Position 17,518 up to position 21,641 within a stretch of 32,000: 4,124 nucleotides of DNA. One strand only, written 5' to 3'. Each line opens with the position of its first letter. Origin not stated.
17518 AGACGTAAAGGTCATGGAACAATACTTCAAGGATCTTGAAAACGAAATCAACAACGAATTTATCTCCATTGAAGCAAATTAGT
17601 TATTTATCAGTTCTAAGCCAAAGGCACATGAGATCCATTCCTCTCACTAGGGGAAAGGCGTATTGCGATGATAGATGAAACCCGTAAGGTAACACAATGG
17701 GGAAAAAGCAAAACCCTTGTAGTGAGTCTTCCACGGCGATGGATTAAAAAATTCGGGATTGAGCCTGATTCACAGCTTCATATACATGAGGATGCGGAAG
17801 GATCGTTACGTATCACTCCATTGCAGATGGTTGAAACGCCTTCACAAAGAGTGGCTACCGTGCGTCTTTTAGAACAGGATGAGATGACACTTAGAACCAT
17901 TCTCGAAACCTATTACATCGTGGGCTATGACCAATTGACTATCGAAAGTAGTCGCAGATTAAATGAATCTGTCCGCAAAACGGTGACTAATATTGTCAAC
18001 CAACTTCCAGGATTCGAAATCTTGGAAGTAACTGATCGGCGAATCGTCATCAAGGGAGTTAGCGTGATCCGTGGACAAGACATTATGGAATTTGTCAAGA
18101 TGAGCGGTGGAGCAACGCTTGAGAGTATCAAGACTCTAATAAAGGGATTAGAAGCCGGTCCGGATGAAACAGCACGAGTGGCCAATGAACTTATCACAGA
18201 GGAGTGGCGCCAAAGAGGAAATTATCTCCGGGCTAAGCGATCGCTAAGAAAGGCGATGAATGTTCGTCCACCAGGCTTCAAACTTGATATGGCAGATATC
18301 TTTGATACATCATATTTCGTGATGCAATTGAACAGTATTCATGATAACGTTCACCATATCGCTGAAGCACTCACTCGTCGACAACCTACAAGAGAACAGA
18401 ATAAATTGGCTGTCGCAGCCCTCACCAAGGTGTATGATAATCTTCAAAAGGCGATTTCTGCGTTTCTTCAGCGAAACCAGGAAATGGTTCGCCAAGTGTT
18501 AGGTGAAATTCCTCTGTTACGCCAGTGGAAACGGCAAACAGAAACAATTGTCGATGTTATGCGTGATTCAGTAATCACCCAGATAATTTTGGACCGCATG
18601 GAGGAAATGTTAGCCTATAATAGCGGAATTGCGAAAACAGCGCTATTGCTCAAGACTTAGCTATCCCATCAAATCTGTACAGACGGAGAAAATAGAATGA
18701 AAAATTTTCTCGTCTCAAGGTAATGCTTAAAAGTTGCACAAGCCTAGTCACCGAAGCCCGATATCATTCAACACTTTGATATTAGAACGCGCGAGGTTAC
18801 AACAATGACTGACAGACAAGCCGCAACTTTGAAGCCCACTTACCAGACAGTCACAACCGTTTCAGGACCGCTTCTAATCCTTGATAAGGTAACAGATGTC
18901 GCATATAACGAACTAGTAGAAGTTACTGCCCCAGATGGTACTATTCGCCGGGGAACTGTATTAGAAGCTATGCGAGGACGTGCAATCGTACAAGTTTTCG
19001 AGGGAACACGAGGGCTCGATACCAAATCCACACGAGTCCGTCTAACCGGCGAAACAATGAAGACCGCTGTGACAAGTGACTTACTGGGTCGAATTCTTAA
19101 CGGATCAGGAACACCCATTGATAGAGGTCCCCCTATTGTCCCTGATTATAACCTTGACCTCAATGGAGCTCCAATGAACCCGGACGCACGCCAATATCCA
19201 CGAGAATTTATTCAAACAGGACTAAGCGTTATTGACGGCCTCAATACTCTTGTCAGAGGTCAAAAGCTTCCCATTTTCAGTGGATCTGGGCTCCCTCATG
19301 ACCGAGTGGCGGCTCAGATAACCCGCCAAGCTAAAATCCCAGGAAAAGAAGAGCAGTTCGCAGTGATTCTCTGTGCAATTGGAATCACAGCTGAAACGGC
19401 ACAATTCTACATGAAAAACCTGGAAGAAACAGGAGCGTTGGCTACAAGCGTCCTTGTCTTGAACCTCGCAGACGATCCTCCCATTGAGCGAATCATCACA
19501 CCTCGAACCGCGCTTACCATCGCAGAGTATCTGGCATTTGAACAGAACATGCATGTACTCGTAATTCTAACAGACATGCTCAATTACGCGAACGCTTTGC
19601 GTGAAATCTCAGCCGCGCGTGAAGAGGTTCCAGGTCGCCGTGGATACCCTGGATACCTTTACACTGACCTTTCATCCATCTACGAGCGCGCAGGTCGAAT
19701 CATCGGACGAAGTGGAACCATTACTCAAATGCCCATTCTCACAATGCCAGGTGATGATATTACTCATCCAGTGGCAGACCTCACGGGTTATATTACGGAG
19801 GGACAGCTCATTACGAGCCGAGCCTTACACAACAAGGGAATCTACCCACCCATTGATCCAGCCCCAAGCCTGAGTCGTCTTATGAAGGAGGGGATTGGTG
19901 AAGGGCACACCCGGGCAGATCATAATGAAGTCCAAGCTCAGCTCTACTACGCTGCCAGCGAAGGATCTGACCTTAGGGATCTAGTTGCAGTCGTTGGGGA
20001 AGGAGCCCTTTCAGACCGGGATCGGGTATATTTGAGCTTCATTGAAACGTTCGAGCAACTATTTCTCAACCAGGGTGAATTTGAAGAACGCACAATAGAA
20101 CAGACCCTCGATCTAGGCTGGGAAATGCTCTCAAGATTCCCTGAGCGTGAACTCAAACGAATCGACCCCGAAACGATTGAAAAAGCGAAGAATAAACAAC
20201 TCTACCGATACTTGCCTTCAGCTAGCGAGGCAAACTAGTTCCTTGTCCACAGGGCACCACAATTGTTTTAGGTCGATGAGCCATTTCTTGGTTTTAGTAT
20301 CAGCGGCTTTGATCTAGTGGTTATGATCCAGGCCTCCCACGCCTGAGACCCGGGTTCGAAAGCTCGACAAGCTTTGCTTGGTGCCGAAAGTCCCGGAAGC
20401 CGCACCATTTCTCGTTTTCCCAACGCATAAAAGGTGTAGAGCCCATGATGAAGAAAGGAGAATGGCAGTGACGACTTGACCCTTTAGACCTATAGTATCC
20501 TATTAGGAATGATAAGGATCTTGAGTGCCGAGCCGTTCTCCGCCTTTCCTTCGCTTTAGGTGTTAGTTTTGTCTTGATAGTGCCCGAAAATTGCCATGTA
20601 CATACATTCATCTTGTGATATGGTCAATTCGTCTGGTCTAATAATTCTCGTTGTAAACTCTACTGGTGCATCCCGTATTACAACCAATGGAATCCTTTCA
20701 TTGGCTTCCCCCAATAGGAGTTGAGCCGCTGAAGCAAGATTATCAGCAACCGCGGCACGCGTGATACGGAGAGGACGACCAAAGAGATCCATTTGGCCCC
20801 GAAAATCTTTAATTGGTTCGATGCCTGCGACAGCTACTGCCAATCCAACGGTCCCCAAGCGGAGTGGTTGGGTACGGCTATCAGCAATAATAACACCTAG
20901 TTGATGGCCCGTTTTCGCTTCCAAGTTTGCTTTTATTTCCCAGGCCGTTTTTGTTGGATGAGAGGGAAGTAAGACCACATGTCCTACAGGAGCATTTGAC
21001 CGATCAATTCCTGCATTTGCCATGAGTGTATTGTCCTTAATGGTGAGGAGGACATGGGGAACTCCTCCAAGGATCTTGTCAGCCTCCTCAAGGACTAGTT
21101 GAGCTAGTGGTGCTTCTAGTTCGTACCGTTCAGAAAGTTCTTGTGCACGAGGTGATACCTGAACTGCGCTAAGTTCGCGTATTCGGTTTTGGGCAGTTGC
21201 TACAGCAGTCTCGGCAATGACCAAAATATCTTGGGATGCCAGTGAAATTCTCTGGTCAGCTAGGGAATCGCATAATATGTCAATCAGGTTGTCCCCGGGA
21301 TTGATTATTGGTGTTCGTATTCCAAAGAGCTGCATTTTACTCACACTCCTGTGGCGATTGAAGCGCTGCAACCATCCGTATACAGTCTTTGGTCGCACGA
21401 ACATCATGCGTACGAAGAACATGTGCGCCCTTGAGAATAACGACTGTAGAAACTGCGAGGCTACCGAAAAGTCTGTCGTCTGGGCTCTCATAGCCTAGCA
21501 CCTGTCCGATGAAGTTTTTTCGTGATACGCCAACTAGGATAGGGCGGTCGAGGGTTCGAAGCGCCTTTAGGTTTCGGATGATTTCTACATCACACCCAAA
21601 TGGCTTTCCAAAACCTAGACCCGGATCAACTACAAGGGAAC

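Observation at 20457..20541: Box C/D sRNA predicted to guide 2'-O-methylation of wobble C34 in tRNA-Leu(CAA)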

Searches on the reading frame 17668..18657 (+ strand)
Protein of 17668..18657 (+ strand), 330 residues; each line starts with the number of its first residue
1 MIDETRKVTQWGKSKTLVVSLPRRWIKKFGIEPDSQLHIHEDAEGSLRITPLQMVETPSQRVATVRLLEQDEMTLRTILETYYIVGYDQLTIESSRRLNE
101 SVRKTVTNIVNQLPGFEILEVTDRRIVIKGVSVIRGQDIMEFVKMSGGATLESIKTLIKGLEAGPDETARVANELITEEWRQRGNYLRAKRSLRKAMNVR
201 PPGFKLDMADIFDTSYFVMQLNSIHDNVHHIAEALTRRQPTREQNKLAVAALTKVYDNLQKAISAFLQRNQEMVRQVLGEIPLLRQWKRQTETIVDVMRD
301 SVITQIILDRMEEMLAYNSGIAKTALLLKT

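Call 81: search_protein_families(library=pfam, proteins=[window:17668-18657:+])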
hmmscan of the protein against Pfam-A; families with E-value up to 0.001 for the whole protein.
window:17668-18657:+ (330 aa): 1 family
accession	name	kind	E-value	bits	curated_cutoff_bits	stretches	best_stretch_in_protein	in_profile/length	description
PF04014.23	MazE_antitoxin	-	2.3e-06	27.9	24.7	1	15-53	6-44/48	Antidote-toxin recognition MazE, bacterial antitoxin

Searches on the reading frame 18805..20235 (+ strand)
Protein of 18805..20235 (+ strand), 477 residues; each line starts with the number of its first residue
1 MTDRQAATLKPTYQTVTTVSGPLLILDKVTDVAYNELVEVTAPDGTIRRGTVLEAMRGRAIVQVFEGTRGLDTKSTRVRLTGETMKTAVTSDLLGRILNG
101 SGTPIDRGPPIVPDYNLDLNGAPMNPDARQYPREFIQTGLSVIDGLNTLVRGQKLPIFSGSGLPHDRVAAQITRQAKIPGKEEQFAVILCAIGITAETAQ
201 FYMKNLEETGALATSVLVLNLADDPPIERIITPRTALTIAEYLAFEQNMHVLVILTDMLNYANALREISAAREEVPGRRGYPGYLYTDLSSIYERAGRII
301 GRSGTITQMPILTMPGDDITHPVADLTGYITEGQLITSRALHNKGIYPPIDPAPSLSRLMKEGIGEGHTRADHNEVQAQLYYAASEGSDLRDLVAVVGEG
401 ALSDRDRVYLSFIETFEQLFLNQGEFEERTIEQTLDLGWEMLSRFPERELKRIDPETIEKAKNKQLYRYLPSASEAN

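Call 52: find_related_loci(query=window:18805-20235:+, collection=genome_contigs, flank=1500)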
Query window:18805-20235:+ (477 aa) in genome_contigs; peptide patterns used: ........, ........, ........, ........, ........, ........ (x = any residue, [..] = any of these).
180 stretches matched a pattern; 101 encode a relative of the query (tblastn E <= 1e-3); the best 80 are kept; 80 distinct loci.
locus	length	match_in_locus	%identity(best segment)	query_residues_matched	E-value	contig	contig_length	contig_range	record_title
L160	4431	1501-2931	97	1-477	0e+0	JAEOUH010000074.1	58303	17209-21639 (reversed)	MAG: Candidatus Hermodarchaeota archaeon isolate FT1_005 k127_36508074, whole genome shotgun sequence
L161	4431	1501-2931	96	1-477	0e+0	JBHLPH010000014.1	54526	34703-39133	MAG: Promethearchaeota archaeon isolate H2M.135 H2M.135@287, whole genome shotgun sequence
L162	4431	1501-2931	96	1-477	0e+0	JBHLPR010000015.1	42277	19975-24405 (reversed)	MAG: Promethearchaeota archaeon isolate H2S.129 H2S.129@426, whole genome shotgun sequence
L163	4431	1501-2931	96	1-477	0e+0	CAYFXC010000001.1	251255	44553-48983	MAG TPA_asm: uncultured archaeon isolate ERP108616_co2_263 genome assembly, contig: NODE_6_length_251255_cov_6.462707, w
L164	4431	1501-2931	95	1-477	0e+0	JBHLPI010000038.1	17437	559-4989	MAG: Promethearchaeota archaeon isolate H2M.163 H2M.163@2676, whole genome shotgun sequence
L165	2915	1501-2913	96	1-471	0e+0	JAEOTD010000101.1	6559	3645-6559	MAG: Candidatus Hermodarchaeota archaeon isolate YT1_028 k127_32773611, whole genome shotgun sequence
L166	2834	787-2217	94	1-477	0e+0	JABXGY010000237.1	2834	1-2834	MAG: archaeon isolate H03M_Hermod_104 h03m_104_k127_2730405, whole genome shotgun sequence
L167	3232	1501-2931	93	1-477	0e+0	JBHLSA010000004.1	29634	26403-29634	MAG: Candidatus Thorarchaeota archaeon isolate TM2M.154 TM2M.154@2472, whole genome shotgun sequence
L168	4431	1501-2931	93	1-477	0e+0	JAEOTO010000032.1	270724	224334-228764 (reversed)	MAG: Candidatus Hermodarchaeota archaeon isolate YT2_032 k127_30088578, whole genome shotgun sequence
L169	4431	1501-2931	93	1-477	0e+0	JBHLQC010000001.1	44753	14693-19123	MAG: Candidatus Odinarchaeota archaeon isolate H3S.115 H3S.115@126, whole genome shotgun sequence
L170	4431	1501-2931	92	1-477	0e+0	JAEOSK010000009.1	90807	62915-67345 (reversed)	MAG: Candidatus Hermodarchaeum yapensis isolate Yap4.bin9.105 contig-145_102, whole genome shotgun sequence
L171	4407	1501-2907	87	1-469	0e+0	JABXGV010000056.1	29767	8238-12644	MAG: archaeon isolate H02S_Hermod_124 h02s_124_k137_792944, whole genome shotgun sequence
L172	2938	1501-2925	86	1-477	0e+0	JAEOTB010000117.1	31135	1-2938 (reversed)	MAG: Candidatus Hermodarchaeota archaeon isolate YT1_014 k127_2191971, whole genome shotgun sequence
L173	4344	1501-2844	65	13-460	0e+0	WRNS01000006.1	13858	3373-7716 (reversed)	MAG: Methanobrevibacter sp. isolate Th196P4bin56 JGI24702J35022_10001652, whole genome shotgun sequence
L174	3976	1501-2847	61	13-460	0e+0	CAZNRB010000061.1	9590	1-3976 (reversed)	MAG TPA_asm: uncultured Synergistaceae bacterium isolate SRP141132_co1_119 genome assembly, contig: NODE_6073_length_959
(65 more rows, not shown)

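Call 81: search_protein_families(library=pfam, proteins=[window:18805-20235:+])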
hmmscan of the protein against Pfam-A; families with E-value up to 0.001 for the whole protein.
window:18805-20235:+ (477 aa): 3 families
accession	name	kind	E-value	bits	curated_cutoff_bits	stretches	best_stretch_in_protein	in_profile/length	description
PF00006.31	ATP-synt_ab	-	1.8e-76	256.9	29.5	1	139-357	1-213/213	ATP synthase alpha/beta family, nucleotide-binding domain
PF22919.1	ATP-synt_VA_C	-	2.2e-29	101.9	24.7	1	363-460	2-99/101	C-terminal domain of V and A type ATP synthase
PF02874.29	ATP-synt_ab_N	-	7.4e-11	42.9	20.9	1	16-82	1-69/69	ATP synthase alpha/beta family, beta-barrel domain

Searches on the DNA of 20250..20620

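Call 7: search_rna_families(source=window, start=20250, end=20620, threshold=evalue, max_evalue=10, show_alignments=3)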
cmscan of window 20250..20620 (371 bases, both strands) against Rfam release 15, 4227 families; matches with E-value up to 10: 5.
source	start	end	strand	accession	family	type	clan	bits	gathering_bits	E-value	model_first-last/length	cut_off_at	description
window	20305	20374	+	RF00005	tRNA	Gene; tRNA;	CL00001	23.5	29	0.011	1-71/71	no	tRNA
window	20461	20537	+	RF00360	snoZ107_R87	Gene; snRNA; snoRNA; CD-box;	-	16.7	50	0.65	1-117/117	no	Small nucleolar RNA Z107/R87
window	20317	20340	+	RF01768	flavi_FSE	Cis-reg; frameshift_element;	-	11.5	43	4.5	8-31/62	no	ribosomal frameshift site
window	20444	20490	+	RF01144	sR17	Gene; snRNA; snoRNA; CD-box;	-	11.1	36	4.3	1-55/55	no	Small nucleolar RNA sR17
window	20318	20417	-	RF02100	tfoR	Gene; sRNA;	-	11.1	70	6.2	1-101/101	no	Translational regulator of tfoXVC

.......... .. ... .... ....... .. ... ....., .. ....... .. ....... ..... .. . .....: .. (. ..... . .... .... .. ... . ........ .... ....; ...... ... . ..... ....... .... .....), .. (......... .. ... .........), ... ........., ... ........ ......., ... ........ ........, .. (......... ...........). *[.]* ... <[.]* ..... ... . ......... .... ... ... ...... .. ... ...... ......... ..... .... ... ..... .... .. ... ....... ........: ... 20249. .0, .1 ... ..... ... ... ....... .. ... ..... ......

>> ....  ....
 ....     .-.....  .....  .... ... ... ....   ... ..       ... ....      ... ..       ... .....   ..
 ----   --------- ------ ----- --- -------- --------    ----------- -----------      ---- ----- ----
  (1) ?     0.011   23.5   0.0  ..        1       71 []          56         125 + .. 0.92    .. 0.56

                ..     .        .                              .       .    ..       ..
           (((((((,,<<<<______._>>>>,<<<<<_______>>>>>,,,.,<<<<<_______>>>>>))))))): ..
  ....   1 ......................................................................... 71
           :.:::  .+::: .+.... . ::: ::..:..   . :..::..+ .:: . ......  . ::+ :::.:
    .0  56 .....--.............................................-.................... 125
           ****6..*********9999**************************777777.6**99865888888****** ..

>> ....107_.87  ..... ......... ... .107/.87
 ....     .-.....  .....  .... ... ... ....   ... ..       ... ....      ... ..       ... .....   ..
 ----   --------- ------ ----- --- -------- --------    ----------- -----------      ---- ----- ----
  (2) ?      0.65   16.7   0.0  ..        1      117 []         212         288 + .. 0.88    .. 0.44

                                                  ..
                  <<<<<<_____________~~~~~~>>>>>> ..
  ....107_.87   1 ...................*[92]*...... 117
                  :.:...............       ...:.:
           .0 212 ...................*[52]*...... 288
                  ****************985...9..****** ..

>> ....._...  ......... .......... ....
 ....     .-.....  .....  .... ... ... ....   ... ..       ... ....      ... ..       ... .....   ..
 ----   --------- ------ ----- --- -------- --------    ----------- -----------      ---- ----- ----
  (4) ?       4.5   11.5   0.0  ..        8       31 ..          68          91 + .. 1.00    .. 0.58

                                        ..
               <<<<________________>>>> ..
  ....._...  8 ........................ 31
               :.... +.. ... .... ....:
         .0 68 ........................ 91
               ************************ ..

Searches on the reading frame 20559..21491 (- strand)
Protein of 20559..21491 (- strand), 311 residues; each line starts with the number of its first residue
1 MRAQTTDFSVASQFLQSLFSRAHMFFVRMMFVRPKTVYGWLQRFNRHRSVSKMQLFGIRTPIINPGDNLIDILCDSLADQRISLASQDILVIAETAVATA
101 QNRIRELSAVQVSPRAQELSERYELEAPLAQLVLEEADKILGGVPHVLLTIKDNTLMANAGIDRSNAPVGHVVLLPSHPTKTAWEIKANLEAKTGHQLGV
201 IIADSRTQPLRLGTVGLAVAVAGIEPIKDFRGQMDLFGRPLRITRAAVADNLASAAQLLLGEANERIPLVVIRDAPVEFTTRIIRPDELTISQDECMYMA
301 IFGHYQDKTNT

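Call 81: search_protein_families(library=pfam, proteins=[window:20559-21491:-])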
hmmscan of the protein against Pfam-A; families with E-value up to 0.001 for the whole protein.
window:20559-21491:- (311 aa): 1 family
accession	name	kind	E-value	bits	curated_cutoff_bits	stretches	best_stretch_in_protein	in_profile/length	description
PF01996.21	F420_ligase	-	3.9e-73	246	25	1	57-274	1-218/218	F420-0:Gamma-glutamyl ligase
